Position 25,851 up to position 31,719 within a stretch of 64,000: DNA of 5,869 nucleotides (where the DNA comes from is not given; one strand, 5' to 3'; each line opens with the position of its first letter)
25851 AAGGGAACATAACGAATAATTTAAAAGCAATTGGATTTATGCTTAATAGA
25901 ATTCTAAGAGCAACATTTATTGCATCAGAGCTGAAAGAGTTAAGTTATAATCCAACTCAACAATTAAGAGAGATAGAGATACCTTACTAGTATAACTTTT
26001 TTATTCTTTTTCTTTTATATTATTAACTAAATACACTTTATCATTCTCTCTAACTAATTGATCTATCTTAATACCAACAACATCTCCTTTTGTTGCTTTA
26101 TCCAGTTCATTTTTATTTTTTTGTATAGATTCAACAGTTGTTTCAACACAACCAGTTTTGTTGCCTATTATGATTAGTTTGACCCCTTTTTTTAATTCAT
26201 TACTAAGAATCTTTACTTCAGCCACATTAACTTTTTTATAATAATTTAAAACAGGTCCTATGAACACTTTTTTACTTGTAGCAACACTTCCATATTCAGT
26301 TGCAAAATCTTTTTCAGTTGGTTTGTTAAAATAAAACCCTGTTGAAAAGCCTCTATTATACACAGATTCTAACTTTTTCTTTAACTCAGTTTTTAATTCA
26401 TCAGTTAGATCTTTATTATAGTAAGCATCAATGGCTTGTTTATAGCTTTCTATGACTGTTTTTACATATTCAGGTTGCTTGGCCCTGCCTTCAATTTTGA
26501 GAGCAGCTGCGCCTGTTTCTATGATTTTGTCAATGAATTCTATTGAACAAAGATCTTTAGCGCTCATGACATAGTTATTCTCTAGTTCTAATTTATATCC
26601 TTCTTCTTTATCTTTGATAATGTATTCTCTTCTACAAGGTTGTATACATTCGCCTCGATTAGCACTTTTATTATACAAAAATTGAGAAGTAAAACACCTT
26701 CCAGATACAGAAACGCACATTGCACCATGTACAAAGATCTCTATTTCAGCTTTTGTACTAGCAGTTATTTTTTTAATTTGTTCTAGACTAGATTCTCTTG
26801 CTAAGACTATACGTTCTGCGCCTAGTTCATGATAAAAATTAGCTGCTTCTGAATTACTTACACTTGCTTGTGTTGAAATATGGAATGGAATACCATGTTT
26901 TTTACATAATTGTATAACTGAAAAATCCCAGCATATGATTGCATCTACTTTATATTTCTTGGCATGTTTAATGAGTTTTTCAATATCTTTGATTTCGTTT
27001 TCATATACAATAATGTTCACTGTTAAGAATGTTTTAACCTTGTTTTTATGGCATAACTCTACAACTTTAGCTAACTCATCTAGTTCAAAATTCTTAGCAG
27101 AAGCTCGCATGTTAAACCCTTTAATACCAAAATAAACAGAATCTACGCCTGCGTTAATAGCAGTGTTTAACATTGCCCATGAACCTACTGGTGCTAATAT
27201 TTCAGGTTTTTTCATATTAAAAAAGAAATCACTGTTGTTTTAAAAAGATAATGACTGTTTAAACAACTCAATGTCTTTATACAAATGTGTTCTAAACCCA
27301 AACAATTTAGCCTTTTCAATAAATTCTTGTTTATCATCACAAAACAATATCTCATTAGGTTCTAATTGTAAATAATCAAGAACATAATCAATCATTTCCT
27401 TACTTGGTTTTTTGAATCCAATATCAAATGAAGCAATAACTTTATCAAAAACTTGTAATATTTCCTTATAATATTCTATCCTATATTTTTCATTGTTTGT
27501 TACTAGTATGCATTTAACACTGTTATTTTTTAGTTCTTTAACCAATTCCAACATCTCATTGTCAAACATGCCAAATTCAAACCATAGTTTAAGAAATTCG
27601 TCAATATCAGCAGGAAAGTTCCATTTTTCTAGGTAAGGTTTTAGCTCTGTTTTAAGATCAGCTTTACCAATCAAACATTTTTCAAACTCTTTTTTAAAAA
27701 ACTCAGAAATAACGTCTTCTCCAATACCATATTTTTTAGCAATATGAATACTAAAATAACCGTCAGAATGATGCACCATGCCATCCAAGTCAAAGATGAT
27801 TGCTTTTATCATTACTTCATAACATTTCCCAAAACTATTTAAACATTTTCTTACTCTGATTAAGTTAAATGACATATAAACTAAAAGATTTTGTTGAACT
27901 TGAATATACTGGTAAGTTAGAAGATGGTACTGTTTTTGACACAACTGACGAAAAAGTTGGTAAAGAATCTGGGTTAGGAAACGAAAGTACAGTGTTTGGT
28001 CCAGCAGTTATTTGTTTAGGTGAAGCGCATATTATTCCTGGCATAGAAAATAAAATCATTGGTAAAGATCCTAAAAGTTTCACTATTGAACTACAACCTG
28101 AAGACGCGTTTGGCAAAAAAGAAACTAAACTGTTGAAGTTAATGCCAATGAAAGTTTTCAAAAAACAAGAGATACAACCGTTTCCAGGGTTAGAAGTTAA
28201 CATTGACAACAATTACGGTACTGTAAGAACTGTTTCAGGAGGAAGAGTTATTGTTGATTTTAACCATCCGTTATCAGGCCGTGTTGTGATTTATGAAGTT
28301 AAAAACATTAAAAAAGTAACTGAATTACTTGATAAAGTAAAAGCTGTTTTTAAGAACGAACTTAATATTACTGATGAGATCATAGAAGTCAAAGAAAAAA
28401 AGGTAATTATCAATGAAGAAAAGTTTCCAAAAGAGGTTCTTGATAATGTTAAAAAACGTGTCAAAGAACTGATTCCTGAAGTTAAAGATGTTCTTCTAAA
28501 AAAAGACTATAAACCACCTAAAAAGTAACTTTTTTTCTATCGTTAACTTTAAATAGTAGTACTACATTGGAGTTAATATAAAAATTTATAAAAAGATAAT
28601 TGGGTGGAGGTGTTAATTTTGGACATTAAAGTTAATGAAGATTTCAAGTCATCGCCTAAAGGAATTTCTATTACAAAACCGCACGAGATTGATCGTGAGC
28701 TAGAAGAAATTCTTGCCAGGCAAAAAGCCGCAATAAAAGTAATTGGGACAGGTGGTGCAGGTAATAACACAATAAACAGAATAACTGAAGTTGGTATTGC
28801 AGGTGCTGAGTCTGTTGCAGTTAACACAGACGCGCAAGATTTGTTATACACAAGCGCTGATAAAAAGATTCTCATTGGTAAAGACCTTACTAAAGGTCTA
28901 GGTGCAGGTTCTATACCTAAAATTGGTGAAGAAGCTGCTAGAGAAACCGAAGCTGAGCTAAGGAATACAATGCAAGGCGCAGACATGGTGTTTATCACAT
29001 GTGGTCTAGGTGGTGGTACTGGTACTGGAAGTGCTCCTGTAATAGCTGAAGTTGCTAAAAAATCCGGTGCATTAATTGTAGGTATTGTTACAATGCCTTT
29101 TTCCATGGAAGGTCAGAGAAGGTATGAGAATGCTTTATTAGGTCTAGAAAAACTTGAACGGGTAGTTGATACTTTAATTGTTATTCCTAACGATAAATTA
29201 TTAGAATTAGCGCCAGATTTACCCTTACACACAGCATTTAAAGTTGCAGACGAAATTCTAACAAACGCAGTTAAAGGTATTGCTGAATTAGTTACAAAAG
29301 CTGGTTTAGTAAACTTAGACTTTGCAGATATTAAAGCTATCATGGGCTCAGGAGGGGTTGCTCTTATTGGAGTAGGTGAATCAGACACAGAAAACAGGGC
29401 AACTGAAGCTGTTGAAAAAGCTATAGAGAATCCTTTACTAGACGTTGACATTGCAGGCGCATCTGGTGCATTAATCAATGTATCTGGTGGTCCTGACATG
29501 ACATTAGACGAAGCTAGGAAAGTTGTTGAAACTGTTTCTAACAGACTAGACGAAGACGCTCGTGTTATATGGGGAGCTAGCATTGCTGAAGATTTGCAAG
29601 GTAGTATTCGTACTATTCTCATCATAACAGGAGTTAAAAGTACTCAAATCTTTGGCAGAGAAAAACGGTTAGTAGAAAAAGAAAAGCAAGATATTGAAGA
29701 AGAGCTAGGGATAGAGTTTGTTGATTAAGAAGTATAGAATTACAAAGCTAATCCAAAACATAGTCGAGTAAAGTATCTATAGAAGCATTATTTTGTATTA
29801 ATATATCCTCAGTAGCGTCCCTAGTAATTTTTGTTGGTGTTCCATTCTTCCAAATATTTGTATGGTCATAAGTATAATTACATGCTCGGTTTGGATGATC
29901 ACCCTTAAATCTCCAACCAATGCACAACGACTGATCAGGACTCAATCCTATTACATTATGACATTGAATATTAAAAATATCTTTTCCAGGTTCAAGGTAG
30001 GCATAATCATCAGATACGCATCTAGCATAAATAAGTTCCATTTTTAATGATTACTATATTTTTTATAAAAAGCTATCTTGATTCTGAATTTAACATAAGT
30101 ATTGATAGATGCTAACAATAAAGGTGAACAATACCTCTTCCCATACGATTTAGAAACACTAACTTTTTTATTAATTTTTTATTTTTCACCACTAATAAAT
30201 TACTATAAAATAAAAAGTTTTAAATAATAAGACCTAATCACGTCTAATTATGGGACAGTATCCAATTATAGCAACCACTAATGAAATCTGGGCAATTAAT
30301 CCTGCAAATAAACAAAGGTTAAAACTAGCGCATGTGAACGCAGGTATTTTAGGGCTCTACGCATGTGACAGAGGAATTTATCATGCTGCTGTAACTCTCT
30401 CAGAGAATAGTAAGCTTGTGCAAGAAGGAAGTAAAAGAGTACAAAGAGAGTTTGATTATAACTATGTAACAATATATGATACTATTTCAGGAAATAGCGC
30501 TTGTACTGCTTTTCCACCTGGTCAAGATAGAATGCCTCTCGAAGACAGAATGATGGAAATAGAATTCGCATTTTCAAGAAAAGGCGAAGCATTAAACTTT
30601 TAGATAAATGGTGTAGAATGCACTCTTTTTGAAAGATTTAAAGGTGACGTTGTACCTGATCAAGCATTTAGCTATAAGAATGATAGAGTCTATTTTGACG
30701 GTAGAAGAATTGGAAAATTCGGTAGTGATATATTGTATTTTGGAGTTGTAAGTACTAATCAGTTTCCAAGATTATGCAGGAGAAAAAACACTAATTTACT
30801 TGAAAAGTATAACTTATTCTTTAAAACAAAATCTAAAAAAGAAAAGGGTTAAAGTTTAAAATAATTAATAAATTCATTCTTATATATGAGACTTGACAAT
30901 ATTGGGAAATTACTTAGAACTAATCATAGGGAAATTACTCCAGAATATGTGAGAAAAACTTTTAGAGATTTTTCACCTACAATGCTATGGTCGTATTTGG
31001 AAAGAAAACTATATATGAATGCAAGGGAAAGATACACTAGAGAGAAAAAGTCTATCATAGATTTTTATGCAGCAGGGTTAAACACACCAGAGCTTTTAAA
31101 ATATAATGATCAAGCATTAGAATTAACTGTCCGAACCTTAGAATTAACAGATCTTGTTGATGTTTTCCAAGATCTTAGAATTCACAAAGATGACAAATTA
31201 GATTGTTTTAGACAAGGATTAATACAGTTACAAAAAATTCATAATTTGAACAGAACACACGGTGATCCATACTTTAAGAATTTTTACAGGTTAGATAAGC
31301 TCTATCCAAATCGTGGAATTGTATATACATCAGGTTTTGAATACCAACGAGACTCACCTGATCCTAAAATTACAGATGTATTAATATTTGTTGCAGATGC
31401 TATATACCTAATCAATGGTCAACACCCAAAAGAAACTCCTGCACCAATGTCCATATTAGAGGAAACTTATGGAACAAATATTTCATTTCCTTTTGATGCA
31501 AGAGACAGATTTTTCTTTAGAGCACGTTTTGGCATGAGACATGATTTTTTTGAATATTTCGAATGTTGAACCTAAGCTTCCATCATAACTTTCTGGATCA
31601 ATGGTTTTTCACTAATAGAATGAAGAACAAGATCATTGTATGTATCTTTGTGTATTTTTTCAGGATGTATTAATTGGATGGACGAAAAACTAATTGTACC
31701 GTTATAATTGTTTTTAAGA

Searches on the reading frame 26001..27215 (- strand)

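Call 37: search_protein_families(library=pfam, proteins=[window:26001-27215:-], max_evalue=0.001)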
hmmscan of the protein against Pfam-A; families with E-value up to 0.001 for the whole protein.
window:26001-27215:- (404 aa): 5 families
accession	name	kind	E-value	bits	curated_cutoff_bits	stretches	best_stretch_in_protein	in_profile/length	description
PF01136.24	Peptidase_U32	-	5e-82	275.1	22.4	1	76-299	2-231/233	Peptidase family U32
PF04055.27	Radical_SAM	-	0.00017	22.2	29.5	0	14-83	92-164/166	Radical SAM superfamily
PF03144.31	GTP_EFTU_D2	-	0.00027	21.7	30.3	1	331-384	3-58/73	Elongation factor Tu domain 2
PF14578.12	GTP_EFTU_D4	-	0.00041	20.6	23.8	0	328-388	17-74/86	Elongation factor Tu domain 4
PF06506.16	PrpR_N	-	0.00075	19.6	29.1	0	62-122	91-151/167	Propionate catabolism activator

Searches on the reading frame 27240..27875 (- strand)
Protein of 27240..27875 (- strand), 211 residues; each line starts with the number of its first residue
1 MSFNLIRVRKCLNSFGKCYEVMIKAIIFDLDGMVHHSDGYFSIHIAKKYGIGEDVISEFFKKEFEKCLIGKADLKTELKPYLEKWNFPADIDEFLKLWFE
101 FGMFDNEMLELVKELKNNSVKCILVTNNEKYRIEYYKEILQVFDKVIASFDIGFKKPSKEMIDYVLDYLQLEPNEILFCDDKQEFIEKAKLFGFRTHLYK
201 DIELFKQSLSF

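Call 37: search_protein_families(library=pfam, proteins=[window:27240-27875:-], max_evalue=0.001)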
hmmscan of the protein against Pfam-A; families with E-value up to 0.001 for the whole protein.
window:27240-27875:- (211 aa): 2 families
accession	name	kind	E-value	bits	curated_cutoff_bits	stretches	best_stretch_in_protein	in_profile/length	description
PF13419.12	HAD_2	-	3.8e-13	50.4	23.8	1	26-196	1-175/178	Haloacid dehalogenase-like hydrolase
PF00702.32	Hydrolase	-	4.9e-12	47.1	26.4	1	23-182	1-180/191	haloacid dehalogenase-like hydrolase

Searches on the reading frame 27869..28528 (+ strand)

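Call 37: search_protein_families(library=pfam, proteins=[window:27869-28528:+], max_evalue=0.001)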
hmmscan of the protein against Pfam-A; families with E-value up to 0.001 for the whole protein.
window:27869-28528:+ (219 aa): 2 families
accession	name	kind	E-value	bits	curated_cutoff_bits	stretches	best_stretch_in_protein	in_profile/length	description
PF22199.2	FKBP26_IF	-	9.1e-22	77.2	27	1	90-135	1-46/46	FKBP26, IF domain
PF00254.34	FKBP_C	-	4.1e-06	27.5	21.1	1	4-87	6-77/94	FKBP-type peptidyl-prolyl cis-trans isomerase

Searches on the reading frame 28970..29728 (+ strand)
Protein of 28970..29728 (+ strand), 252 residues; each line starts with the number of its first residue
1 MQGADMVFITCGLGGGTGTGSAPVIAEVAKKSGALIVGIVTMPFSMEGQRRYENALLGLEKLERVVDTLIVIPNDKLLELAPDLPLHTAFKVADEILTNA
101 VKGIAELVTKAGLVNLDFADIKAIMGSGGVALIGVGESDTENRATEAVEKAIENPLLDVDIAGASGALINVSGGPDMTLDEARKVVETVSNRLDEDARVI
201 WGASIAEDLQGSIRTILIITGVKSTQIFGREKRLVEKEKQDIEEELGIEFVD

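Call 37: search_protein_families(library=pfam, proteins=[window:28970-29728:+], max_evalue=0.001)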
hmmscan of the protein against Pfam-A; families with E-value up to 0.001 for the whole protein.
window:28970-29728:+ (252 aa): 2 families
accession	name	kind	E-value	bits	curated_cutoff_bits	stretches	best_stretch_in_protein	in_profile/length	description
PF12327.13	FtsZ_C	-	1.4e-35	121.9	27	1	129-223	1-95/95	FtsZ family, C-terminal domain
PF00091.31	Tubulin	-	4e-27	96.2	33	1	2-80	104-188/190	Tubulin/FtsZ family, GTPase domain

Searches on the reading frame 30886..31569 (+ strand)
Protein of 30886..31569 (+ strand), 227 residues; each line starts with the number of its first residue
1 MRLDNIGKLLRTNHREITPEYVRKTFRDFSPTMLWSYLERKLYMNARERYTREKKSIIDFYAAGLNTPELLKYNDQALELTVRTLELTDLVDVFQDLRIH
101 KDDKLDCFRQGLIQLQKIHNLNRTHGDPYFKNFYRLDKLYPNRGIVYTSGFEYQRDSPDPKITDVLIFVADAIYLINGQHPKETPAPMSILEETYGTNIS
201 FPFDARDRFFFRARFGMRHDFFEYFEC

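Call 38: search_protein_families(library=pfam, proteins=[window:30886-31569:+], max_evalue=0.001)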
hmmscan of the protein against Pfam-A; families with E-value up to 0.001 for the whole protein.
window:30886-31569:+ (227 aa): 1 family
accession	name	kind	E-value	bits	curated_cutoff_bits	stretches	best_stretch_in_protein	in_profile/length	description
PF06293.20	Kdo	-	3.9e-05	23.6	21.3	1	37-134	43-150/207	Lipopolysaccharide kinase (Kdo/WaaP) family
